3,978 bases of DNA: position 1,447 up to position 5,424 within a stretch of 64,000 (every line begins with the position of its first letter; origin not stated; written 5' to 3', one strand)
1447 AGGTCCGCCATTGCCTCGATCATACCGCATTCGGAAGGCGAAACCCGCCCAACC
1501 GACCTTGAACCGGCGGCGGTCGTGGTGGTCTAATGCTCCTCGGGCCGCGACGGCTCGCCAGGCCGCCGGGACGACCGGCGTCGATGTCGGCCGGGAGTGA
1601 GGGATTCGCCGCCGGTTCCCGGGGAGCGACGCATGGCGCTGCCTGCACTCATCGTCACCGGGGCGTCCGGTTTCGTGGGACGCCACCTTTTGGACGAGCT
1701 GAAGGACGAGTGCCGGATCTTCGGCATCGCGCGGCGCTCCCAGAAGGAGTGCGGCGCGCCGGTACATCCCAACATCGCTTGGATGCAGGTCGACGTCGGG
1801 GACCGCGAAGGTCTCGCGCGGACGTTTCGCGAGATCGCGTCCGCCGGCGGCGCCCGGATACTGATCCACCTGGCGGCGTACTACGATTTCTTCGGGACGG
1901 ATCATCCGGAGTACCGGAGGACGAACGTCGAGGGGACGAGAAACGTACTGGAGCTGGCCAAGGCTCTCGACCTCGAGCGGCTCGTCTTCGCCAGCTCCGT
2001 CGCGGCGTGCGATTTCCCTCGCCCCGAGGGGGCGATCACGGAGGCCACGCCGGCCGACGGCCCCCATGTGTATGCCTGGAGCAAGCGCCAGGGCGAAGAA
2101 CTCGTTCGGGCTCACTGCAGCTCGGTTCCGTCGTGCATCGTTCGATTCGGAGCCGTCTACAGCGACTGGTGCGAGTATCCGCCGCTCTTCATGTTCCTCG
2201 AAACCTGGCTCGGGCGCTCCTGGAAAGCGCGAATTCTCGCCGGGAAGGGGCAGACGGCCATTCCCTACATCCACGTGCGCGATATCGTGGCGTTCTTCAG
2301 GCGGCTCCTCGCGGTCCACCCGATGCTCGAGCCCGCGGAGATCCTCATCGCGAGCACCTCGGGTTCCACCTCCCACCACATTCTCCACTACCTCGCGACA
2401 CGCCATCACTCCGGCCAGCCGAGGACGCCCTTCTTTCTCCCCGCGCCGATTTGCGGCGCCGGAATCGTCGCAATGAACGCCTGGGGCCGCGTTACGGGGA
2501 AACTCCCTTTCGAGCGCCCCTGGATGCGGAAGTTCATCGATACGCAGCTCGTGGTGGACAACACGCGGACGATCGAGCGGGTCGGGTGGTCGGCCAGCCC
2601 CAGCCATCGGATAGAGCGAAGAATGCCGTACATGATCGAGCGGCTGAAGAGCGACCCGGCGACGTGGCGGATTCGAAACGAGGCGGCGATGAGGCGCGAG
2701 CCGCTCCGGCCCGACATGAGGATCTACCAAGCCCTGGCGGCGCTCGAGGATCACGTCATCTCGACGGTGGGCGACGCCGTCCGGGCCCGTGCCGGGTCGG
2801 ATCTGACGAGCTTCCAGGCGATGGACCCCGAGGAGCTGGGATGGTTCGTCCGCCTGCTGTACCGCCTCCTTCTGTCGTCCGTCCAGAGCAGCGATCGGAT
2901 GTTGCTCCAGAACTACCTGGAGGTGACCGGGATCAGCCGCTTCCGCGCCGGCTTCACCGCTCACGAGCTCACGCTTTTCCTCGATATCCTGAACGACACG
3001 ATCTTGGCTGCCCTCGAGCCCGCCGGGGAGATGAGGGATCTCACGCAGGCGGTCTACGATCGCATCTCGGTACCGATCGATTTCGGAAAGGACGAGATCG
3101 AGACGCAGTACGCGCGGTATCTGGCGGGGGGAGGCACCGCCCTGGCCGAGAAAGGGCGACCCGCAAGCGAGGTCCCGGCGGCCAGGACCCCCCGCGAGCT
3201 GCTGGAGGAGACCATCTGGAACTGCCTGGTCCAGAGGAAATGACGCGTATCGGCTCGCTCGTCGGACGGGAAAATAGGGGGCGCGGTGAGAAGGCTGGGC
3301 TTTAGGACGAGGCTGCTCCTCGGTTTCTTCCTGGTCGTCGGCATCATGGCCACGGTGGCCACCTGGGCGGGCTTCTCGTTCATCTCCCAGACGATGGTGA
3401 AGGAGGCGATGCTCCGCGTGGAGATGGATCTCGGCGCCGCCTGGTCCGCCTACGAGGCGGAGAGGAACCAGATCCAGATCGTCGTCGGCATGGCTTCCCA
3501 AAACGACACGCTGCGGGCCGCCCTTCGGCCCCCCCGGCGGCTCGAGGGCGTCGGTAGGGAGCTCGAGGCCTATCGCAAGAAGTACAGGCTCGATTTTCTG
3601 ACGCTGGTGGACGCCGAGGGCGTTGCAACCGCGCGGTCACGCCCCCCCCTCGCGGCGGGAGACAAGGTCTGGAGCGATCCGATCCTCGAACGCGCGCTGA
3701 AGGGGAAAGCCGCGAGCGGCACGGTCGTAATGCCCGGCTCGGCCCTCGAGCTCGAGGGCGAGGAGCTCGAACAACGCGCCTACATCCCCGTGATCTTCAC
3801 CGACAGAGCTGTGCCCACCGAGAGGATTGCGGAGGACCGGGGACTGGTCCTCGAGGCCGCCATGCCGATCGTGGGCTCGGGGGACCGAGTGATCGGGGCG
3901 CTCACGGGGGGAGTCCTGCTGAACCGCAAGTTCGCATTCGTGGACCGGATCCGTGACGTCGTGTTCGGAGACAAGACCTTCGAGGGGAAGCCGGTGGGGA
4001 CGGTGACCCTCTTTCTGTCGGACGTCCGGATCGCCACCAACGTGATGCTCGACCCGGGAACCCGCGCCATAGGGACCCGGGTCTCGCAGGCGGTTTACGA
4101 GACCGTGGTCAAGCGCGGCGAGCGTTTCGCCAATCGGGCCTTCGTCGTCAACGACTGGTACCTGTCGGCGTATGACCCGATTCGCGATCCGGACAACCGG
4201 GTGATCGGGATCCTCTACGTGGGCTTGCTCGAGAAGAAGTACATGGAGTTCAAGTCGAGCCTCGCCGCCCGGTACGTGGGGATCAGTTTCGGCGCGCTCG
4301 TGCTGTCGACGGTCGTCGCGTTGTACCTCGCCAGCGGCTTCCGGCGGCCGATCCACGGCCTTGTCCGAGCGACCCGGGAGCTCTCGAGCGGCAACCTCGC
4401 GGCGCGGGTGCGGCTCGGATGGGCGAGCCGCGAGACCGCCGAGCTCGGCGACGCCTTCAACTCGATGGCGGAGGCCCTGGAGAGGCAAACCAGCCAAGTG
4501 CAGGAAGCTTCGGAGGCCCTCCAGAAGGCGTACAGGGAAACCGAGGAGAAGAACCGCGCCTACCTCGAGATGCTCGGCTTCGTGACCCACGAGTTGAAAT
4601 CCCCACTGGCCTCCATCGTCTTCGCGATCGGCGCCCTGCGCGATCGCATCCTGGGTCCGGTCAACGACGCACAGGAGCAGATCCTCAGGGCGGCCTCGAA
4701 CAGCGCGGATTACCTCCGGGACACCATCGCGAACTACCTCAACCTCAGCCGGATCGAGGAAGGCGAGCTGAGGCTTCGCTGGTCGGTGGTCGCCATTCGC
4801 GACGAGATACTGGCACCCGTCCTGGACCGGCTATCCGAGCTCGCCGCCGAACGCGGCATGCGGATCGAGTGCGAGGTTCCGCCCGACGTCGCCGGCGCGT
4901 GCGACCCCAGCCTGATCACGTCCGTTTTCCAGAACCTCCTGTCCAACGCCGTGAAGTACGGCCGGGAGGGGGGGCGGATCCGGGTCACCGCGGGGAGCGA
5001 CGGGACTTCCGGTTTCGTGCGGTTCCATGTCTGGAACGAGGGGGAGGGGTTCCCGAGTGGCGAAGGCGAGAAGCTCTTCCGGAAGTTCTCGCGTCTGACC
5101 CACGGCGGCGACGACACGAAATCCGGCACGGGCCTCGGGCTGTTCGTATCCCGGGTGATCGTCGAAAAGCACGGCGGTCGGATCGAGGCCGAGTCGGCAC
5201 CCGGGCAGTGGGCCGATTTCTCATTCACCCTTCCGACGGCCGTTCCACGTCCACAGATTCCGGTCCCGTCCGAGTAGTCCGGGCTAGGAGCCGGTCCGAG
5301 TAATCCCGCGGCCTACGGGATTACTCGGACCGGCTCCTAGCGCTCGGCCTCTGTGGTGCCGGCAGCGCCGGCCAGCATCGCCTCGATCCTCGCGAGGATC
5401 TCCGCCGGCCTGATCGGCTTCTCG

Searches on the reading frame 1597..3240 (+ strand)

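Call 50: search_protein_families(library=pfam, proteins=[window:1597-3240:+], max_evalue=0.00001)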
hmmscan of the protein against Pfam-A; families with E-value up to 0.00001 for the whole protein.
window:1597-3240:+ (548 aa): 6 families
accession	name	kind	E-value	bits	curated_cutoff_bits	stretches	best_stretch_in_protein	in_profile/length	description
PF01370.27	Epimerase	-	1e-25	91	20.9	1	19-239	2-226/240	NAD dependent epimerase/dehydratase family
PF07993.18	NAD_binding_4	-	5e-18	65.6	20.1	1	85-189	88-209/258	Male sterility protein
PF01073.25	3Beta_HSD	-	2.9e-16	59.7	22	1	19-172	1-159/280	3-beta hydroxysteroid dehydrogenase/isomerase family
PF04321.23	RmlD_sub_bind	-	3e-12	46.7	27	1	18-190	3-154/287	RmlD substrate binding domain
PF16363.11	GDP_Man_Dehyd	-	9.6e-12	45.4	27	1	19-176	1-170/332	GDP-mannose 4,6 dehydratase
PF13460.12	NAD_binding_10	-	6.1e-09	36.4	27.2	1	22-188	1-147/184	NAD(P)H-binding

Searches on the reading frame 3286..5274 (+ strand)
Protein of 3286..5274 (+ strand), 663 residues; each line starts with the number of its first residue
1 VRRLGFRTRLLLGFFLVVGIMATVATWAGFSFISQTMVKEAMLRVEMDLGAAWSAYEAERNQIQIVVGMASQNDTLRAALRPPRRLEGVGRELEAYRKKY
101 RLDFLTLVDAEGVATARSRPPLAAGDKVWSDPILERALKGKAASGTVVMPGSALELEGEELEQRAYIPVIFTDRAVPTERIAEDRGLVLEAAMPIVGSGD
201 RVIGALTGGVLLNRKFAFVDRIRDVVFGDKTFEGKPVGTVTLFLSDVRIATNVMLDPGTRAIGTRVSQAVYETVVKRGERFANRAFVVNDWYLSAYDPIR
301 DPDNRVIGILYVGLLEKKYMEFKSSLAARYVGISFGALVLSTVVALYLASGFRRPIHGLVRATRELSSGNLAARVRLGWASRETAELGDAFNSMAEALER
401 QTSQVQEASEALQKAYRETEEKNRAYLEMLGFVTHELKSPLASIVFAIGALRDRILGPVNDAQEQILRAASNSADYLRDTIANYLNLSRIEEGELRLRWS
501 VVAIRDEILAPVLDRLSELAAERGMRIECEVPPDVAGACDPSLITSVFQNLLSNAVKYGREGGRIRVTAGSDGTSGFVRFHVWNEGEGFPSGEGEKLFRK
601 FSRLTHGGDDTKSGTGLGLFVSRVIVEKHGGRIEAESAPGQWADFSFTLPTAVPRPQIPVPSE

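Call 50: search_protein_families(library=pfam, proteins=[window:3286-5274:+], max_evalue=0.00001)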
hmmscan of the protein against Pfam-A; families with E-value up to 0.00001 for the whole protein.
window:3286-5274:+ (663 aa): 6 families
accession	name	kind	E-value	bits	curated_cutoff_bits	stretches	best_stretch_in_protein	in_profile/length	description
PF17202.10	sCache_3_3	-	1.4e-30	106.2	28.8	1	212-321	3-102/107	Single cache domain 3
PF02518.31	HATPase_c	-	1.1e-23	84.2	26.4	1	540-651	2-109/111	Histidine kinase-, DNA gyrase B-, and HSP90-like ATPase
PF17201.10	Cache_3-Cache_2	-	7.7e-23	81.6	27.7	1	208-332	74-201/299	Cache 3/Cache 2 fusion domain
PF00512.31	HisKA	-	7.6e-12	45.5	26.9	1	428-493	4-66/66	His Kinase A (phospho-acceptor) domain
PF17203.10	sCache_3_2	-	2.4e-11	44.3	28.4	1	252-318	68-130/140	Single cache domain 3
PF00672.30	HAMP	-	1.1e-09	38.9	25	1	350-399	4-52/53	HAMP domain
